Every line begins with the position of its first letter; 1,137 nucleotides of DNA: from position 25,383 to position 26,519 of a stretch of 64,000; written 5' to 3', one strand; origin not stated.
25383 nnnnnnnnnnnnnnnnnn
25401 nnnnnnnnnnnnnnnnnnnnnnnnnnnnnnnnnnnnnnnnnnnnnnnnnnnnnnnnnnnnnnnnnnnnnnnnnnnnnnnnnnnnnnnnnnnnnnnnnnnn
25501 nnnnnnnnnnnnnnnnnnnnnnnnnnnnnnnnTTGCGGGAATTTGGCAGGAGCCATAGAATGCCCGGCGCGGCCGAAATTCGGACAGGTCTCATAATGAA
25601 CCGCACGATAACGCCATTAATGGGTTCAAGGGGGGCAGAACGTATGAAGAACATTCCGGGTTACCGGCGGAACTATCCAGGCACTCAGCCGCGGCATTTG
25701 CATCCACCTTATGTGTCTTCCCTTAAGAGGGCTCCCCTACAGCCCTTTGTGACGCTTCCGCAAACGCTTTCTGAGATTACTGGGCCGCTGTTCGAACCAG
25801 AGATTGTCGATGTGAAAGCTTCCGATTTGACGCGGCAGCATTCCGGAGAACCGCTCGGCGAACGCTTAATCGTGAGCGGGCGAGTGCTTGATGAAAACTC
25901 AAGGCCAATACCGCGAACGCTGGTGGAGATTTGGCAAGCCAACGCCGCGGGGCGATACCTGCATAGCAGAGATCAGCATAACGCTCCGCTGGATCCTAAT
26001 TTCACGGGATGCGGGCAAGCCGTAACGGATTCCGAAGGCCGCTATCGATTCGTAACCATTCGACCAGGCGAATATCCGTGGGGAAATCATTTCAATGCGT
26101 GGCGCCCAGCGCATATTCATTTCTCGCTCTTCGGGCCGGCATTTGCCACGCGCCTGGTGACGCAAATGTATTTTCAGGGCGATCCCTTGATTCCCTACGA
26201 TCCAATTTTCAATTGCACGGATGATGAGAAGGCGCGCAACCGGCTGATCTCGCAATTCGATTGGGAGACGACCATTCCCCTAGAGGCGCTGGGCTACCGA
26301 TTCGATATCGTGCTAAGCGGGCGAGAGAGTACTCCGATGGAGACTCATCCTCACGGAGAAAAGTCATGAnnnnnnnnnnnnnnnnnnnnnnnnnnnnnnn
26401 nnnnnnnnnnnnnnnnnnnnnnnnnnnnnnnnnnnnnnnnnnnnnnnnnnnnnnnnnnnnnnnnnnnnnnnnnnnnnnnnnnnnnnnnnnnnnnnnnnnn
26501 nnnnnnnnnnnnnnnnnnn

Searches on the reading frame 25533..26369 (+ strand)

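Call 12: search_protein_families(library=pfam, proteins=[window:25533-26369:+])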
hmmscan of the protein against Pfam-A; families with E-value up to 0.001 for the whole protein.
window:25533-26369:+ (278 aa): 3 families
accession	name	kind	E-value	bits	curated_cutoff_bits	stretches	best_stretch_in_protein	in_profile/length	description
PF00775.27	Dioxygenase_C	-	2e-53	181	27.3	1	82-263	1-182/182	Dioxygenase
PF12391.13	PCDO_beta_N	-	8.1e-09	35.5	24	1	44-78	1-34/34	Protocatechuate 3,4-dioxygenase beta subunit N terminal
PF13620.12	CarboxypepD_reg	-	5.1e-05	24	32.3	1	114-181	2-50/82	Carboxypeptidase regulatory-like domain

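Call 38: search_protein_families(library=ncbifam, proteins=[window:25533-26369:+], max_evalue=1e-10)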
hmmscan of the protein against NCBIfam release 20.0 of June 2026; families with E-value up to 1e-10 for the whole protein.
window:25533-26369:+ (278 aa): 5 families
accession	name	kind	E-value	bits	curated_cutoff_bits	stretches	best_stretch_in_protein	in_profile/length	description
TIGR02422.1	protocat_beta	equivalog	9.2e-101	336.1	296.4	1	53-270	2-219/220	protocatechuate 3,4-dioxygenase subunit beta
TIGR02423.1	protocat_alph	equivalog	4.5e-26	91.9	126.25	1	108-268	36-189/193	protocatechuate 3,4-dioxygenase subunit alpha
TIGR02439.1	catechol_proteo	equivalog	8.8e-16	57.7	392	1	82-229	99-251/285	catechol 1,2-dioxygenase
TIGR02465.1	chlorocat_1_2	equivalog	3.3e-15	56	359.25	1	78-223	68-215/246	chlorocatechol 1,2-dioxygenase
TIGR02438.1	catachol_actin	equivalog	1.1e-12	47.7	404.4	1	82-221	104-247/281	catechol 1,2-dioxygenase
